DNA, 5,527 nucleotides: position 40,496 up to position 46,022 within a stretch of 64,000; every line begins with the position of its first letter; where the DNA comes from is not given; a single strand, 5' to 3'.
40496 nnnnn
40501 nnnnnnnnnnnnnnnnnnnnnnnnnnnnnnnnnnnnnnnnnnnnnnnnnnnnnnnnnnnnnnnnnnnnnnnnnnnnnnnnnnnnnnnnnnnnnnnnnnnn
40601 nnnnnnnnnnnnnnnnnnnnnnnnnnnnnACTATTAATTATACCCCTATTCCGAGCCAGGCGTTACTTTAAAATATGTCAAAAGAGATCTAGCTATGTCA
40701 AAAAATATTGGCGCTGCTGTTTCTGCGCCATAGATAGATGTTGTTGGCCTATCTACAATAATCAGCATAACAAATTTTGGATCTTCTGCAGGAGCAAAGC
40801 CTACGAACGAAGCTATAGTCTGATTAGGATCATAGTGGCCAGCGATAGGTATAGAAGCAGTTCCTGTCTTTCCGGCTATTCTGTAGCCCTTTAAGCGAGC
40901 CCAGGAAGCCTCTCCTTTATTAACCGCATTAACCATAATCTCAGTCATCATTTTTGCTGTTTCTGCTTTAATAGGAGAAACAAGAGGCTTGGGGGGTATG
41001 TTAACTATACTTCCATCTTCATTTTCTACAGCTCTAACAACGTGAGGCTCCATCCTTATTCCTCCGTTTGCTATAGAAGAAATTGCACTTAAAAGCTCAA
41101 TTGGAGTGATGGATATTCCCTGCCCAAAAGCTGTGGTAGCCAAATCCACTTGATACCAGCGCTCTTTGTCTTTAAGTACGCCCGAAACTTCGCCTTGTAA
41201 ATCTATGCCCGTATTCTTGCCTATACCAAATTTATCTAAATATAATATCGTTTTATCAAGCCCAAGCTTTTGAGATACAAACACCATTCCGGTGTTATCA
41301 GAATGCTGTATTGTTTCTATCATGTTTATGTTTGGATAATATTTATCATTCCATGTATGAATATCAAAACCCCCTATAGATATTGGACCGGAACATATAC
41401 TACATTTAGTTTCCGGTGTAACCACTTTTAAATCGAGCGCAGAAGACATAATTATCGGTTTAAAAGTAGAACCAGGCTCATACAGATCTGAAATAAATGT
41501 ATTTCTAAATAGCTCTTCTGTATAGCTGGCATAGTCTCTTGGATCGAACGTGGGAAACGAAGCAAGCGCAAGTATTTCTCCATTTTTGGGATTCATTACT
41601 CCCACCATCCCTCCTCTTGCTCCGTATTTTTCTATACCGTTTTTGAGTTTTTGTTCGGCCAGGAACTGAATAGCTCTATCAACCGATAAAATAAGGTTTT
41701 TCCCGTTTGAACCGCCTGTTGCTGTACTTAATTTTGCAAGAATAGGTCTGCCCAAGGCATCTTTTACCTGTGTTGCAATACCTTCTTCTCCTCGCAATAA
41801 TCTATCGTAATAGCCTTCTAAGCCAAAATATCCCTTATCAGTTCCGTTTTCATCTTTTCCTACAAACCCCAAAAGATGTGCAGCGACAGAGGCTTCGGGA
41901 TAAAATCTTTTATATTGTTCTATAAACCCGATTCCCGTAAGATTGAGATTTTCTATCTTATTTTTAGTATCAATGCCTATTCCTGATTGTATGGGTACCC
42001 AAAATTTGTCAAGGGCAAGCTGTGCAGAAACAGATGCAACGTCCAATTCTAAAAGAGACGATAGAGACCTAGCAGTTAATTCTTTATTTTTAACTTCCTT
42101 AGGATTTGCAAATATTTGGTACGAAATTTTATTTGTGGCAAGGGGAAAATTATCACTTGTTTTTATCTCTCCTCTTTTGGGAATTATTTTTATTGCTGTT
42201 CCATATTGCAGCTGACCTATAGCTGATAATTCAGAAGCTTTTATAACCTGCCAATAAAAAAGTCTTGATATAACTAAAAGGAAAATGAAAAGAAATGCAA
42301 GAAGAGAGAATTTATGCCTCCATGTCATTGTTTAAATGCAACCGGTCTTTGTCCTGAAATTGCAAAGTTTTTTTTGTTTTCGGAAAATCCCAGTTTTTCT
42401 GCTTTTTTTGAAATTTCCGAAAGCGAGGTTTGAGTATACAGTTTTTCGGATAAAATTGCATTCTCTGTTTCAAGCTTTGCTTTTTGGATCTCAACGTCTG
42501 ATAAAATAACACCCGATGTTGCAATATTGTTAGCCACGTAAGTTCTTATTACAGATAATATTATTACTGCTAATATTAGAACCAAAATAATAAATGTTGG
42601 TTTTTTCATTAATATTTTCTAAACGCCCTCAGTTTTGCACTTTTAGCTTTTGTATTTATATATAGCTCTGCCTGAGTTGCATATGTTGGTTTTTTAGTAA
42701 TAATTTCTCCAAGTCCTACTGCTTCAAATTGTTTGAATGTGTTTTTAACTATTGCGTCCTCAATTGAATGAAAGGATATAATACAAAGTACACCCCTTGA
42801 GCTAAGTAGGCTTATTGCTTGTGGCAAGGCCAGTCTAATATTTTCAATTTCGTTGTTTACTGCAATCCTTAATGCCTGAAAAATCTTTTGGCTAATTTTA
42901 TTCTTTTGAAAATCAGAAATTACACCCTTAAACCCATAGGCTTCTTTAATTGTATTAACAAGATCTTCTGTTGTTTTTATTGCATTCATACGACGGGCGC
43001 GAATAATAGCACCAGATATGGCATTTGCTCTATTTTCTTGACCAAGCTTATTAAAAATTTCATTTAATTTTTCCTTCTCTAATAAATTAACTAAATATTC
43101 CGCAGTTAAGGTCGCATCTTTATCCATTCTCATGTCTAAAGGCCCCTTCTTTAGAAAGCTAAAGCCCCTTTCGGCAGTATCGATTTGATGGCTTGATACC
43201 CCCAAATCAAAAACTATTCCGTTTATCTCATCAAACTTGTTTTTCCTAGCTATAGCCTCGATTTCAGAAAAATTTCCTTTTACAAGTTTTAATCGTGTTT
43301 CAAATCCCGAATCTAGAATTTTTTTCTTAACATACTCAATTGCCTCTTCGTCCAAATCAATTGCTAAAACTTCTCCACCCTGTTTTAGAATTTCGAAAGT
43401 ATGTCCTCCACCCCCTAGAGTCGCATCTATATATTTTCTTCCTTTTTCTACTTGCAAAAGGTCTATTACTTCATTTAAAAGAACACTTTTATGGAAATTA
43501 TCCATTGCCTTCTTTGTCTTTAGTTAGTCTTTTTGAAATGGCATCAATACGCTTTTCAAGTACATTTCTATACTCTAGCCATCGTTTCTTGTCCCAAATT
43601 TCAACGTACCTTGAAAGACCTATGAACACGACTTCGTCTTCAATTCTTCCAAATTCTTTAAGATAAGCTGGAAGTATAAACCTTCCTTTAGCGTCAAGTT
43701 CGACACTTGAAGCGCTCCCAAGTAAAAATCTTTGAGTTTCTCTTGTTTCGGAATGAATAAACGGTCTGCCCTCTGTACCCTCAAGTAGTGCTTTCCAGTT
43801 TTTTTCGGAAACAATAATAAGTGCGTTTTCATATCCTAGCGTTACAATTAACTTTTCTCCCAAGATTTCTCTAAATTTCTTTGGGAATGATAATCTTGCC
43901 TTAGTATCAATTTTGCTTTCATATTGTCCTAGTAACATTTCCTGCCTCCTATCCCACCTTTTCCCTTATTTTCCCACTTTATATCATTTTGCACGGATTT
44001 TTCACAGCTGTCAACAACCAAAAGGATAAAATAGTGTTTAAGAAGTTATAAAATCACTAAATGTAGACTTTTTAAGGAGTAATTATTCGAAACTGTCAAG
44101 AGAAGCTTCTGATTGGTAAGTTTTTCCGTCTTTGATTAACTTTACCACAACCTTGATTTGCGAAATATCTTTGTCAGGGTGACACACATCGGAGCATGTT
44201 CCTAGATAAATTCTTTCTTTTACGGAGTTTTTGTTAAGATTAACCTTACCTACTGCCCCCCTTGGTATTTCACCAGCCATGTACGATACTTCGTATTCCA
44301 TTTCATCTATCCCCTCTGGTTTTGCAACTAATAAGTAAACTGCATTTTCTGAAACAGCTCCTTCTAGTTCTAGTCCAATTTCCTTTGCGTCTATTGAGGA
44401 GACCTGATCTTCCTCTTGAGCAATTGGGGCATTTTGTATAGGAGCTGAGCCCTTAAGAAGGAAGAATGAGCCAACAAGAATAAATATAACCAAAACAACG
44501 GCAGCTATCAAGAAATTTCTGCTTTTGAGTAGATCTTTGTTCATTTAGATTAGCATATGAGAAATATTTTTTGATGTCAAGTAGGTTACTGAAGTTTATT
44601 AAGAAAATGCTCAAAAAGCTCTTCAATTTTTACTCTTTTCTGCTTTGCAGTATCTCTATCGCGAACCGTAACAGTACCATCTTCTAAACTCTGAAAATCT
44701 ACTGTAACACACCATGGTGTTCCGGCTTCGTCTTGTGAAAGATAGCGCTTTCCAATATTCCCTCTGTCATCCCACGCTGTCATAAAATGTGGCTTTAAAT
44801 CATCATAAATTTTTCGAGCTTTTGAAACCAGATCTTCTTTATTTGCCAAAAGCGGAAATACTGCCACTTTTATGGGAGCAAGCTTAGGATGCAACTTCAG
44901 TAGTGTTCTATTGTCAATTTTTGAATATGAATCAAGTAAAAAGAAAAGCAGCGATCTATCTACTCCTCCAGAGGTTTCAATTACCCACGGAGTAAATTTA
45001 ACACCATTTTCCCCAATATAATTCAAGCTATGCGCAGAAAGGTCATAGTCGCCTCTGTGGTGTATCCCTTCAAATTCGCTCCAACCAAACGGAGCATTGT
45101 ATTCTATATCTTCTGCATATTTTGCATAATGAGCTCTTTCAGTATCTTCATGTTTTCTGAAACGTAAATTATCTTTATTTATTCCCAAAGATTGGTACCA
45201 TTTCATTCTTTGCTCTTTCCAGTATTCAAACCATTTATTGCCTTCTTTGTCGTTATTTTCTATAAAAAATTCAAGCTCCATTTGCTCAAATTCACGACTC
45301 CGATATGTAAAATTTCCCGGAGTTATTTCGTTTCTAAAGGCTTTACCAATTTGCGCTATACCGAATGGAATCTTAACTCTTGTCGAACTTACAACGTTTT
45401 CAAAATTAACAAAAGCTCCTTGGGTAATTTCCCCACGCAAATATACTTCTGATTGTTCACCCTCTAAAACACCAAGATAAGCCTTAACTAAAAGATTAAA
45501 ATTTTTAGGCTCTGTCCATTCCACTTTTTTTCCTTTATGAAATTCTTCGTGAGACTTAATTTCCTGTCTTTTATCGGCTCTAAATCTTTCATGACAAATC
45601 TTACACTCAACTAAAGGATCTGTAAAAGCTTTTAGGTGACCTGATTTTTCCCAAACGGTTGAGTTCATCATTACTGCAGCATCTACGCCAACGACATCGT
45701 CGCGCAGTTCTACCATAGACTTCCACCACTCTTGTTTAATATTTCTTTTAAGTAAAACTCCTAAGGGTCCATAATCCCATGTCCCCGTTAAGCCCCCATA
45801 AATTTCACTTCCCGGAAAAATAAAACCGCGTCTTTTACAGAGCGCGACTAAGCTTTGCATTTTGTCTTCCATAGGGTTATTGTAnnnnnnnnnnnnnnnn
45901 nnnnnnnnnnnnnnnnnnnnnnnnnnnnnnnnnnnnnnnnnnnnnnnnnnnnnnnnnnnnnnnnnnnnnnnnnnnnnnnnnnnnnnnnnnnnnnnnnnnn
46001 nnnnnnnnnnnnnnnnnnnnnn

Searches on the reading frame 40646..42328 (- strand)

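Call 25: search_protein_families(library=pfam, proteins=[window:40646-42328:-], max_evalue=0.1)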
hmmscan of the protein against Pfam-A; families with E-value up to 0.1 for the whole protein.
window:40646-42328:- (560 aa): 4 families
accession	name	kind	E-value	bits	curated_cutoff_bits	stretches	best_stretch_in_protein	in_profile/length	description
PF00905.27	Transpeptidase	-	9.6e-73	245.4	22.1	1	240-545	1-297/299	Penicillin binding protein transpeptidase domain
PF03717.20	PBP_dimer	-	3.6e-20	73.6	24.4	1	48-196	2-176/180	Penicillin-binding Protein dimerisation domain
PF21922.1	PBP_dimer_2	-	0.028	15.1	27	1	138-182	22-61/83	Penicillin binding protein A dimerisation domain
PF03180.19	Lipoprotein_9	-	0.094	12.3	27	0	44-120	111-186/236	NlpA lipoprotein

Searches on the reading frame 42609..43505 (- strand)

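Call 25: search_protein_families(library=pfam, proteins=[window:42609-43505:-], max_evalue=0.1)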
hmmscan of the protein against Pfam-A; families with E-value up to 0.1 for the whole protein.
window:42609-43505:- (298 aa): 14 families
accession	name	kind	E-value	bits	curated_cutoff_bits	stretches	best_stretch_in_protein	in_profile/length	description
PF01795.25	Methyltransf_5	-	8.2e-86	288.7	27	1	4-297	3-308/309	MraW methylase family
PF13847.12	Methyltransf_31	-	9.2e-08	32.3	27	1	21-94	3-78/145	Methyltransferase domain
PF13649.12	Methyltransf_25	-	4.5e-06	27.7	27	1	27-94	3-68/97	Methyltransferase domain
PF06962.18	rRNA_methylase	-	1.7e-05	25.2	22.7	1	46-102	1-53/137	Putative rRNA methylase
PF09445.16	Methyltransf_15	-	6.7e-05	23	22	1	24-94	3-70/165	RNA cap guanine-N2 methyltransferase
PF01209.24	Ubie_methyltran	-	8.3e-05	22.5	20.1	1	12-100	38-125/233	ubiE/COQ5 methyltransferase family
PF08241.18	Methyltransf_11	-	0.00036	21.5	21.2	1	29-92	4-62/95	Methyltransferase domain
PF02086.21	MethyltransfD12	-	0.00054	20.2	22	1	6-207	5-142/253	D12 class N6 adenine-specific DNA methyltransferase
PF02353.26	CMAS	-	0.017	14.9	27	1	12-96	53-133/273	Mycolic acid cyclopropane synthetase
PF02475.24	TRM5-TYW2_MTfase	-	0.021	15.2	28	0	19-93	34-107/164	TRM5/TYW2 methyltransferase domain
PF08242.18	Methyltransf_12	-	0.03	15.5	30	1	31-92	6-67/98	Methyltransferase domain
PF01189.24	Methyltr_RsmB-F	-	0.036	14.2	27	1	16-94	3-83/199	16S rRNA methyltransferase RsmB/F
PF00398.26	RrnaAD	-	0.037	13.6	24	1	7-85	16-91/263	Ribosomal RNA adenine dimethylase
PF01596.23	Methyltransf_3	-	0.047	13.4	22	1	41-126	67-151/204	O-methyltransferase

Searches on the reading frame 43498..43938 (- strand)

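Call 25: search_protein_families(library=pfam, proteins=[window:43498-43938:-], max_evalue=0.1)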
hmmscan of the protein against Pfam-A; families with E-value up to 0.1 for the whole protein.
window:43498-43938:- (146 aa): 1 family
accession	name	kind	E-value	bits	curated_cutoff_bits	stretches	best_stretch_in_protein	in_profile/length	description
PF02381.23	MraZ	-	1.3e-27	96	23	2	73-139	2-69/72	MraZ protein, putative antitoxin-like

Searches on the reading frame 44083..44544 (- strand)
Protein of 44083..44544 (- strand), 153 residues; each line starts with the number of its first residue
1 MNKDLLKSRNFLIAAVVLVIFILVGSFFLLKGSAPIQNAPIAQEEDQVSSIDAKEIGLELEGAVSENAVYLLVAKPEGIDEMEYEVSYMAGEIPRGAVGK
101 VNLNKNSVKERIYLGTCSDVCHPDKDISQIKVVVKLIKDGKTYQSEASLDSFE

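Call 25: search_protein_families(library=pfam, proteins=[window:44083-44544:-], max_evalue=0.1)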
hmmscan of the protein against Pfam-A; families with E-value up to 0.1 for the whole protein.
window:44083-44544:- (153 aa): 1 family
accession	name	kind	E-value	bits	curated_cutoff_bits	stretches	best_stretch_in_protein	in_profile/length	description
PF22480.1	DUF6984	-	0.036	14.6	24.6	1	74-141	18-81/101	Domain of unknown function (DUF6984)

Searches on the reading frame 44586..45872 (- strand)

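Call 6: search_protein_families(library=pfam, proteins=[window:44586-45872:-], max_evalue=0.01)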
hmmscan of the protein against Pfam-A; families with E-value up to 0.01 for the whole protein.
window:44586-45872:- (428 aa): 2 families
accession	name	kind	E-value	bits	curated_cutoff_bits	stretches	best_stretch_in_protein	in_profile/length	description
PF03129.25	HGTP_anticodon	-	6.8e-20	71.5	21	1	335-424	1-92/94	Anticodon binding domain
PF00587.30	tRNA-synt_2b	-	2.5e-09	37.9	29.3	1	140-310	8-174/179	tRNA synthetase class II core domain (G, H, P, S and T)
